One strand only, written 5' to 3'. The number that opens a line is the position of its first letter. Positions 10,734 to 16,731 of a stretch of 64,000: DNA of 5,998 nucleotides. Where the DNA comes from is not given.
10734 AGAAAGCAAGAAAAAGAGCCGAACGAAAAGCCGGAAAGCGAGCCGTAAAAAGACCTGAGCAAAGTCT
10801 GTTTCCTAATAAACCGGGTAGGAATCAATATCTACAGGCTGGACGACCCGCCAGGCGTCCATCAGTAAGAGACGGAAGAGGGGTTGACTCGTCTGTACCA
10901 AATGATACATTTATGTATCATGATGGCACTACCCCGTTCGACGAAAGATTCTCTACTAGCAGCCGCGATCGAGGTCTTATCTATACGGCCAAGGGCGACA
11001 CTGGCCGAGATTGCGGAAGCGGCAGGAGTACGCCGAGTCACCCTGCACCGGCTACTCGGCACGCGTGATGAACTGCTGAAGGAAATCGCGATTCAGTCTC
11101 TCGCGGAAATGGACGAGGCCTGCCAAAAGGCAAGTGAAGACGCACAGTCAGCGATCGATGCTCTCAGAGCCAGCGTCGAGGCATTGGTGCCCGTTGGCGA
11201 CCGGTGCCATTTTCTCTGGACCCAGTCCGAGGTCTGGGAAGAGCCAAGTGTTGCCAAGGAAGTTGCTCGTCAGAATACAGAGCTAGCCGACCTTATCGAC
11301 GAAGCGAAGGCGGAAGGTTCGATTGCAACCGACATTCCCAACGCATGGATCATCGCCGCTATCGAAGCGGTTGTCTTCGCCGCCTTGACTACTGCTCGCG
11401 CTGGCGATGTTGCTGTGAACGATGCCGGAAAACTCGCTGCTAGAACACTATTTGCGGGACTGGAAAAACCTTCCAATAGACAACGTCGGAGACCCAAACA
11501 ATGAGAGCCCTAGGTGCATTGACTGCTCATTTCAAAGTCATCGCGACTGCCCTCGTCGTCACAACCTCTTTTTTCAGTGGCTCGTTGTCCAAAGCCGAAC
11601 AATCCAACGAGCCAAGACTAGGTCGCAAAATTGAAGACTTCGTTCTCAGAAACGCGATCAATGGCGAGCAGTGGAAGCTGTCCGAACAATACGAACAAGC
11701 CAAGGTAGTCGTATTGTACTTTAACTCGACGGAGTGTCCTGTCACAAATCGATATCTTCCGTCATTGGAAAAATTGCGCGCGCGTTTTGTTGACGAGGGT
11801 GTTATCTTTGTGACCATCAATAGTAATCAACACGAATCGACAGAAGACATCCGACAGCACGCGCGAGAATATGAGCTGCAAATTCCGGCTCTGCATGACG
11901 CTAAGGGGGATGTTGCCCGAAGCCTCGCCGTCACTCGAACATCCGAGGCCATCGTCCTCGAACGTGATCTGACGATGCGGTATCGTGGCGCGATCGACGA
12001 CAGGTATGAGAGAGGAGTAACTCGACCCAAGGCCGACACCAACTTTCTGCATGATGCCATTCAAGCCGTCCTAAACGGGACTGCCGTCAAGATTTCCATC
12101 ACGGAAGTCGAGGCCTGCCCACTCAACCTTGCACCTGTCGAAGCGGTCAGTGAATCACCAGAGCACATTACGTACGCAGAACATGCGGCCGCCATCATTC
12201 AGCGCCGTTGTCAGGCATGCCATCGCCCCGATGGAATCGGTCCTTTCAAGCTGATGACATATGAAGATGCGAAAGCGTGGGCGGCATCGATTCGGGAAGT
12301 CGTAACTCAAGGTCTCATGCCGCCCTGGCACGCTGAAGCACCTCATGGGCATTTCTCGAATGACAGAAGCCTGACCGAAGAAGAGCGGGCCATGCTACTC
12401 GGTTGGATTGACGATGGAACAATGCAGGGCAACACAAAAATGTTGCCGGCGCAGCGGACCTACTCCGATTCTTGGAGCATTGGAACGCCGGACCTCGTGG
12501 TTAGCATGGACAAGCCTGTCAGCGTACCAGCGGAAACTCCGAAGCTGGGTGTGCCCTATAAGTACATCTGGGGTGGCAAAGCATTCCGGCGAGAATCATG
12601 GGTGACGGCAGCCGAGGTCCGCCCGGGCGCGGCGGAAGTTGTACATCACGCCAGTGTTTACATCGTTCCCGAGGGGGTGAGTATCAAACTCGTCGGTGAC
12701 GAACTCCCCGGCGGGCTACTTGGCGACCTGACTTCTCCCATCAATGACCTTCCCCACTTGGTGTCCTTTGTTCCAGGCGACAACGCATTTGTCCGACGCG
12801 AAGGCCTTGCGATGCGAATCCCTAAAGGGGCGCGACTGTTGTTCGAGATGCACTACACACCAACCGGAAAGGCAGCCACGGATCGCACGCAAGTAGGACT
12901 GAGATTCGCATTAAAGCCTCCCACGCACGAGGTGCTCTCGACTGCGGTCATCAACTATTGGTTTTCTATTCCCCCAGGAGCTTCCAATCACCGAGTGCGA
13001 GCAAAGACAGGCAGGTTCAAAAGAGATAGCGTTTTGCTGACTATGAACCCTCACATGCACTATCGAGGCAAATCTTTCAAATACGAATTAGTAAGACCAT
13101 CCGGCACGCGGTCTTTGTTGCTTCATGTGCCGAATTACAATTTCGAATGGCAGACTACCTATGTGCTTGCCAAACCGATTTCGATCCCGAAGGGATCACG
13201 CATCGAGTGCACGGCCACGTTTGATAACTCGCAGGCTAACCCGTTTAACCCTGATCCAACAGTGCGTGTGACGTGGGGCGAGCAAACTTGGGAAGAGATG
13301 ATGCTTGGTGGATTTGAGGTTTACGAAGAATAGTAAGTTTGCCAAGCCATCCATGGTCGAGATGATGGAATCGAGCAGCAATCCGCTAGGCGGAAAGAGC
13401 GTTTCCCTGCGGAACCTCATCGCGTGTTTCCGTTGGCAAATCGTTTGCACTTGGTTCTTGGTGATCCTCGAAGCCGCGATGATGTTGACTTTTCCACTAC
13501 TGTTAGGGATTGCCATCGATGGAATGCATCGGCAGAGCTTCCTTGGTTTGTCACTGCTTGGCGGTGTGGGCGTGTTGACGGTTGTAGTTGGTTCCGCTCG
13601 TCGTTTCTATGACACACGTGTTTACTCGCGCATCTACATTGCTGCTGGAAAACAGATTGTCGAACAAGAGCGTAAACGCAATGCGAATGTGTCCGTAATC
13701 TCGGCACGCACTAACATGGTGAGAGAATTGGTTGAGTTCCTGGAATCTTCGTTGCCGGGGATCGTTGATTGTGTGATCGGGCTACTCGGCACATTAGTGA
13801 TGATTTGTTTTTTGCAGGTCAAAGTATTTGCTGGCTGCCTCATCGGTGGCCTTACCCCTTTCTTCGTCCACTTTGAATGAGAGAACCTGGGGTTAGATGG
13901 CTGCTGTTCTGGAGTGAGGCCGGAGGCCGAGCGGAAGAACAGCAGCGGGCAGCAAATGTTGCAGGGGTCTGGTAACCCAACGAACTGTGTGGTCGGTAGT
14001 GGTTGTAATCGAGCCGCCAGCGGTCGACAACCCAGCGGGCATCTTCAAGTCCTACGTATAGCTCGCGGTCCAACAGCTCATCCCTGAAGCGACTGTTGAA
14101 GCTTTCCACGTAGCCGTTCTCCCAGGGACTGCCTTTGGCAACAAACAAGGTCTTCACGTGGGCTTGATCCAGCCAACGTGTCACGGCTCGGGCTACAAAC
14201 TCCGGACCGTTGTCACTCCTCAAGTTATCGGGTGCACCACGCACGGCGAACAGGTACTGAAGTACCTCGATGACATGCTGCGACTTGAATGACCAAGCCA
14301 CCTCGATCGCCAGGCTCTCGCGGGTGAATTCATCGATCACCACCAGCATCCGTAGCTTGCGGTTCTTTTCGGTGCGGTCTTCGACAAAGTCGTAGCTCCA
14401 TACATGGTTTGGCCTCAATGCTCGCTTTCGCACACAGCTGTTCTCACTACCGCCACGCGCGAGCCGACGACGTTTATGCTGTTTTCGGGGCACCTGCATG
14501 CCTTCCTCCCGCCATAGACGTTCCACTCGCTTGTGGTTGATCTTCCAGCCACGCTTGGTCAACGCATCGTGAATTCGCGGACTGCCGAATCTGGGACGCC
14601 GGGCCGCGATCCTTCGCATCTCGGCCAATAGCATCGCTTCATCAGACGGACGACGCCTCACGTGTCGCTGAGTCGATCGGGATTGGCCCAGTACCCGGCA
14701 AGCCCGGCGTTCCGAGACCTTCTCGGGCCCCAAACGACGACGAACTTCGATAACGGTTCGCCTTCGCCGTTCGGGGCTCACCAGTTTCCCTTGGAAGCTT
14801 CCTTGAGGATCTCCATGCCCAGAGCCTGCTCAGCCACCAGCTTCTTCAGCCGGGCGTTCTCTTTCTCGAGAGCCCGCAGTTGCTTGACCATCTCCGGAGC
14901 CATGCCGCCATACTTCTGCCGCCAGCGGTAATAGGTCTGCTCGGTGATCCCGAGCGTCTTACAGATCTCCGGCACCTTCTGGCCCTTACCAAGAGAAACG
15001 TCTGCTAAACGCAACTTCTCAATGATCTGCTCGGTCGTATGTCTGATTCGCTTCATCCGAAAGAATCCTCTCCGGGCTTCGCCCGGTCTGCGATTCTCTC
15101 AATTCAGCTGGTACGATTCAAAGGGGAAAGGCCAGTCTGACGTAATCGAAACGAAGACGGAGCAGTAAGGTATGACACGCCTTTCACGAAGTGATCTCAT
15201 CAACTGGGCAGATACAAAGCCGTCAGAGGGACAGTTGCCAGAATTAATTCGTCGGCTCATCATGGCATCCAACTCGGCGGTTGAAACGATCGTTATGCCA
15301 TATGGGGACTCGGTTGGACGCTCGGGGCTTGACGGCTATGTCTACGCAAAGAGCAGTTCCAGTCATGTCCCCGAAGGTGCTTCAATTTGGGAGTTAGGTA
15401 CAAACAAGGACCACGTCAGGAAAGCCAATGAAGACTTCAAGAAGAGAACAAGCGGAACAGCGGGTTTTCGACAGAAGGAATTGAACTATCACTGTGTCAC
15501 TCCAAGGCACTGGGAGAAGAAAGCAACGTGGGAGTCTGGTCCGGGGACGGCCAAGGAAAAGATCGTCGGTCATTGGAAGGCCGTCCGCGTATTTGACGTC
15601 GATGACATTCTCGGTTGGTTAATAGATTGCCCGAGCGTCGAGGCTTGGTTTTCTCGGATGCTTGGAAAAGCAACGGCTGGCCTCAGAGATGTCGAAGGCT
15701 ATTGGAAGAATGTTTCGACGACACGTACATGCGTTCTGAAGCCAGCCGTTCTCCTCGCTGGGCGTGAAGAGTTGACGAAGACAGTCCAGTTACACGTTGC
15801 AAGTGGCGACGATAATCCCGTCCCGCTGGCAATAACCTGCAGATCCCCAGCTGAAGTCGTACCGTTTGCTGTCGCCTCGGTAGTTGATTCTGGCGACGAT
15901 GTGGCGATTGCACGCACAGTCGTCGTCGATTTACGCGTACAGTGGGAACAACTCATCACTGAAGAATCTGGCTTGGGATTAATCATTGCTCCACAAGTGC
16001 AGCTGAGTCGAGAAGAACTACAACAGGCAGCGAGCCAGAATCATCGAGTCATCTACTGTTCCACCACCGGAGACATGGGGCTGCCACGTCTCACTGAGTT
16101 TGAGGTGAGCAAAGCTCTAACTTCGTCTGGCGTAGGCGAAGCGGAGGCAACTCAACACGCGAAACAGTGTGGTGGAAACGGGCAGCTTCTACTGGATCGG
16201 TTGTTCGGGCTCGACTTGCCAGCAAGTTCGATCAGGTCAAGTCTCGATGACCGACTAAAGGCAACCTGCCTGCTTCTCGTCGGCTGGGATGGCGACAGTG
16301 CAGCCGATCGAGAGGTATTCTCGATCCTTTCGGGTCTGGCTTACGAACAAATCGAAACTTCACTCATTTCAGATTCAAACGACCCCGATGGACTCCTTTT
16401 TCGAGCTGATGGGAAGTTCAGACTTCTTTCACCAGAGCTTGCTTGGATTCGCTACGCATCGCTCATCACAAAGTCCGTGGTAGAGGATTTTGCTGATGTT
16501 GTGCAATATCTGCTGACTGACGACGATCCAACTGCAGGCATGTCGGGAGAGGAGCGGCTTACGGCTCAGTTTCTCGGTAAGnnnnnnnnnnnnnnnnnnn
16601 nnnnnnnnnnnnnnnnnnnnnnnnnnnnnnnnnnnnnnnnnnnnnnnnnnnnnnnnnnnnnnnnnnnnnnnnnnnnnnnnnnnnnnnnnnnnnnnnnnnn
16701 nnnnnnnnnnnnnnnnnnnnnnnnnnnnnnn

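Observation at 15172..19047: Intact 1291-aa orphan protein is the main island cargo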

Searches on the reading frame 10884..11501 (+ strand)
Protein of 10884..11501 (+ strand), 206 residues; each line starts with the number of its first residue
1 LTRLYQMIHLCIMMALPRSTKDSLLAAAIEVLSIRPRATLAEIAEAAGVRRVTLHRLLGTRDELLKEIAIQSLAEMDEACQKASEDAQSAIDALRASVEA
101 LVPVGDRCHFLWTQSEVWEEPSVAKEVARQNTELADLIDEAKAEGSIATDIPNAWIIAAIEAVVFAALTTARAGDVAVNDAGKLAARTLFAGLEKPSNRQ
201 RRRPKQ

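Call 10: search_protein_families(library=pfam, proteins=[window:10884-11501:+], max_evalue=0.001)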
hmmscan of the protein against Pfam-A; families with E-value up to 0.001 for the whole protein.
window:10884-11501:+ (206 aa): 1 family
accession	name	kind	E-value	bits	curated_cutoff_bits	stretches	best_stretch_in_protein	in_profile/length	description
PF00440.29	TetR_N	-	9.2e-05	22.6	24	1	24-68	1-47/47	Bacterial regulatory proteins, tetR family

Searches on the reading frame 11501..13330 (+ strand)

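Call 10: search_protein_families(library=pfam, proteins=[window:11501-13330:+], max_evalue=0.001)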
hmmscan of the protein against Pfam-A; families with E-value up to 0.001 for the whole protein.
window:11501-13330:+ (610 aa): 5 families
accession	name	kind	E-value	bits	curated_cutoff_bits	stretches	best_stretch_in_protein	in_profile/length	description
PF00578.27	AhpC-TSA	-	6.4e-16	58.9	26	1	41-148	2-104/124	AhpC/TSA family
PF08534.16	Redoxin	-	1.8e-11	44.5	26.6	1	41-166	3-135/148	Redoxin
PF13905.12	Thioredoxin_8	-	9.7e-07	29.5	27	1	68-156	2-91/94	Thioredoxin-like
PF13442.11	Cytochrome_CBB3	-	6.4e-05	23.6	27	1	227-278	4-53/68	Cytochrome C oxidase, cbb3-type, subunit III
PF14376.11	Haem_bd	-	0.00067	20.1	27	0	257-304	89-132/133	Haem-binding domain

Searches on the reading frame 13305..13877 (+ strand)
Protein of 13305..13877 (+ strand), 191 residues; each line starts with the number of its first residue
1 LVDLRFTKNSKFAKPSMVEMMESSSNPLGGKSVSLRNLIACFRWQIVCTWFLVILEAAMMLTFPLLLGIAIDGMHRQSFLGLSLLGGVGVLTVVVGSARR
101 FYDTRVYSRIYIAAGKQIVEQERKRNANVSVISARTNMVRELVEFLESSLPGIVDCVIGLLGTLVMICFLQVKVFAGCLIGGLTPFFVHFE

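Call 10: search_protein_families(library=pfam, proteins=[window:13305-13877:+], max_evalue=0.001)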
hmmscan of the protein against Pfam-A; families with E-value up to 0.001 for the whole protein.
window:13305-13877:+ (191 aa): 1 family
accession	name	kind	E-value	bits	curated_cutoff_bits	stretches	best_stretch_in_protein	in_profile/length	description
PF13748.11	ABC_membrane_3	-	3.9e-35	121.8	27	1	35-174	1-140/237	ABC transporter transmembrane region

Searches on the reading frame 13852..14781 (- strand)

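Call 10: search_protein_families(library=pfam, proteins=[window:13852-14781:-], max_evalue=0.001)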
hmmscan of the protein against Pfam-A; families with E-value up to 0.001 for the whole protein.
window:13852-14781:- (309 aa): 3 families
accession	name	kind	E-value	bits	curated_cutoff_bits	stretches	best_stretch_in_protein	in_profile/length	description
PF13683.12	rve_3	-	3.6e-24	84.7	26.5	1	209-273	3-67/67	Integrase core domain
PF00665.32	rve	-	2.6e-19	69.8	32.6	1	123-219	3-102/102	Integrase core domain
PF13276.12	HTH_21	-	2.2e-14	53.9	28.1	1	47-102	3-59/60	HTH-like domain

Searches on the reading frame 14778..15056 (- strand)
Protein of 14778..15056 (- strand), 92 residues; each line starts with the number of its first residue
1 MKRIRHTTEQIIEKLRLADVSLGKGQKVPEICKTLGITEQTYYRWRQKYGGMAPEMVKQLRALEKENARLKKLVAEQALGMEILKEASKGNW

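Call 10: search_protein_families(library=pfam, proteins=[window:14778-15056:-], max_evalue=0.001)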
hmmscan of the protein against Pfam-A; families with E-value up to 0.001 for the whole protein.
window:14778-15056:- (92 aa): 5 families
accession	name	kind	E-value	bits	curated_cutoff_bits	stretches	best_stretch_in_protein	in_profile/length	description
PF01527.26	HTH_Tnp_1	-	6.2e-16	58.8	24.1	1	2-75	2-75/75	Transposase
PF13384.12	HTH_23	-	7.9e-08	32.3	24.6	1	22-51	15-45/50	Homeodomain-like domain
PF13518.12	HTH_28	-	4e-05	24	25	1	24-50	11-37/52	Helix-turn-helix domain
PF13551.12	HTH_29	-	0.00016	22.1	28.1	1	24-49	10-36/64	Winged helix-turn helix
PF13022.12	HTH_Tnp_1_2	-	0.00048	20.7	27.9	1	27-48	28-49/122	Helix-turn-helix of insertion element transposase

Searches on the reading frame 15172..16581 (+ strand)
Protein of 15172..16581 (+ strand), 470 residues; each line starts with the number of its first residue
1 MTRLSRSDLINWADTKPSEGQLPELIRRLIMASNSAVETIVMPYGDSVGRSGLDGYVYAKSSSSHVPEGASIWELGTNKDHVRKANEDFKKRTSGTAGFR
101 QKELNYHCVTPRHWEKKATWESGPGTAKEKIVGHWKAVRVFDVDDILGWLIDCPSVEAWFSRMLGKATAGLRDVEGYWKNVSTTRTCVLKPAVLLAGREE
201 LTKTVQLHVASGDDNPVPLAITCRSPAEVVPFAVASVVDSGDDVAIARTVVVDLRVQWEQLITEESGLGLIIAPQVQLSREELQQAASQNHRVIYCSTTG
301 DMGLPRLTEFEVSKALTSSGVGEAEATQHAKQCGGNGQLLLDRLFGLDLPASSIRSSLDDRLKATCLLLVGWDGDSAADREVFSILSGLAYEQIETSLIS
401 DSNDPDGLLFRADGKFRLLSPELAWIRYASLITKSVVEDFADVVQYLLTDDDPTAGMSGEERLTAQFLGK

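Call 44: predict_structure(alignment_id=A2)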
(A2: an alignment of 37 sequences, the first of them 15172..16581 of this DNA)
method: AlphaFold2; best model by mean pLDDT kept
length: 470 residues; sequences in the alignment: 37
mean_pLDDT: 89.6   pTM: 0.87
mean pLDDT of the five models: 89.6, 88.9, 87.9, 87.4, 86.9
residues with pLDDT >= 90: 337; 70-90: 111; 50-70: 17; < 50: 5
segments of 3 or more residues with pLDDT < 50: 350-354
pLDDT, mean of each block of 10 residues (from residue 1): 84 94 96 92 84 89 95 95 94 92 96 94 85 92 97 94 87 93 83 93 96 87 92 97 94 93 94 93 95 92 91 92 91 86 68 68 94 93 94 94 89 90 87 92 82 68 74
secondary structure, 60 per line:
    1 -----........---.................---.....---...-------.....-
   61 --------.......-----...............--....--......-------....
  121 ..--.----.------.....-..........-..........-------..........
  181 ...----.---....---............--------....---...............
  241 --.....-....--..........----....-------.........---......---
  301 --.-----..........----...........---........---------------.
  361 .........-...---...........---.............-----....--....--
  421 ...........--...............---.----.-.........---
elements in order: H6-13 H17-33 E37-41 E55-59 E69-75 H81-95 H98-101 E104-109 H117-122 E137-141 H143-152 H154-163 E171-173 H174-182 H192-195 H199-210 E219-222 H226-240 H243-247 E249-252 H255-264 E269-272 H280-288 E292-297 H309-318 H323-333 H337-344 H360-369 E371-373 H377-387 H391-403 E409-412 E415-418 H421-431 H434-448 H459-467

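Call 92: fold_search(model_id=the predicted structure, library=pdb)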
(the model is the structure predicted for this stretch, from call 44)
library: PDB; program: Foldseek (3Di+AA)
matches with E <= 10: 603; with E <= 0.001: 1
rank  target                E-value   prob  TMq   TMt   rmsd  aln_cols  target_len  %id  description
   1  8dgc_B                6.4e-06  1.00  0.22  0.08  17.9       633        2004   11  Avs3 bound to phage PhiV-1 terminase (released 2022-08-03)
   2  3shf                  2.8e-03  0.97  0.24  0.12  14.0       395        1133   13  Crystal structure of the R265S mutant of full-length murine Apaf-1 (released 2011-08-24)
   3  1z6t_B                2.8e-03  0.91  0.24  0.20  15.3       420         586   14  Structure of the apoptotic protease-activating factor 1 bound to ADP (released 2005-04-19)
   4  4ww0_B                2.8e-03  0.89  0.21  0.22  16.4       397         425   12  Truncated FtsH from A. aeolicus (released 2015-05-06)
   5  7tid_E                7.1e-03  0.99  0.26  0.34   8.0       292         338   14  Structure of the yeast clamp loader (Replication Factor C RFC) bound to the sliding clamp (Proliferating Cell Nuclear  (released 2022-02-16)
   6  7pbl_A                7.1e-03  0.96  0.24  0.34  12.7       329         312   10  RuvAB branch migration motor complexed to the Holliday junction - RuvB AAA+ state s1 [t2 dataset] (released 2022-09-14)
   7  8fs7_E                9.9e-03  0.99  0.26  0.34   9.3       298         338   13  Structure of S. cerevisiae Rad24-RFC loading the 9-1-1 clamp onto a 10-nt gapped DNA in step 5 (closed 9-1-1 and stabl (released 2023-06-14)
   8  4ww0_C                9.9e-03  0.63  0.19  0.21  15.2       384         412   12  Truncated FtsH from A. aeolicus (released 2015-05-06)
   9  9nc9_P                1.1e-02  0.57  0.24  0.17  15.8       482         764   10  Helical assembly of AVAST5 filament (released 2026-02-18)
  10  9dx4_C                1.2e-02  0.97  0.26  0.38   9.5       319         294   13  EcRuvB T102R mutant (released 2026-01-21)
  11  8tw7_5                1.3e-02  0.98  0.26  0.34   8.6       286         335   15  Cryo-EM structure of S. cerevisiae Ctf18-RFC-PCNA complex in Apo state conformation I (released 2024-09-04)
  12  8efv_D                1.3e-02  0.93  0.23  0.34  11.0       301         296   15  Structure of single homo-hexameric Holliday junction ATP-dependent DNA helicase RuvB motor (released 2023-05-10)
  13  7sgz_E                1.4e-02  0.99  0.24  0.32   9.2       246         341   11  Structure of the yeast Rad24-RFC loader bound to DNA and the closed 9-1-1 clamp (released 2022-03-23)
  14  4m9s_A                1.4e-02  0.89  0.25  0.23  11.0       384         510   11  crystal structure of CED-4 bound CED-3 fragment (released 2013-10-23)
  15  7pbl_C                1.6e-02  0.94  0.24  0.35  12.8       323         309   10  RuvAB branch migration motor complexed to the Holliday junction - RuvB AAA+ state s1 [t2 dataset] (released 2022-09-14)
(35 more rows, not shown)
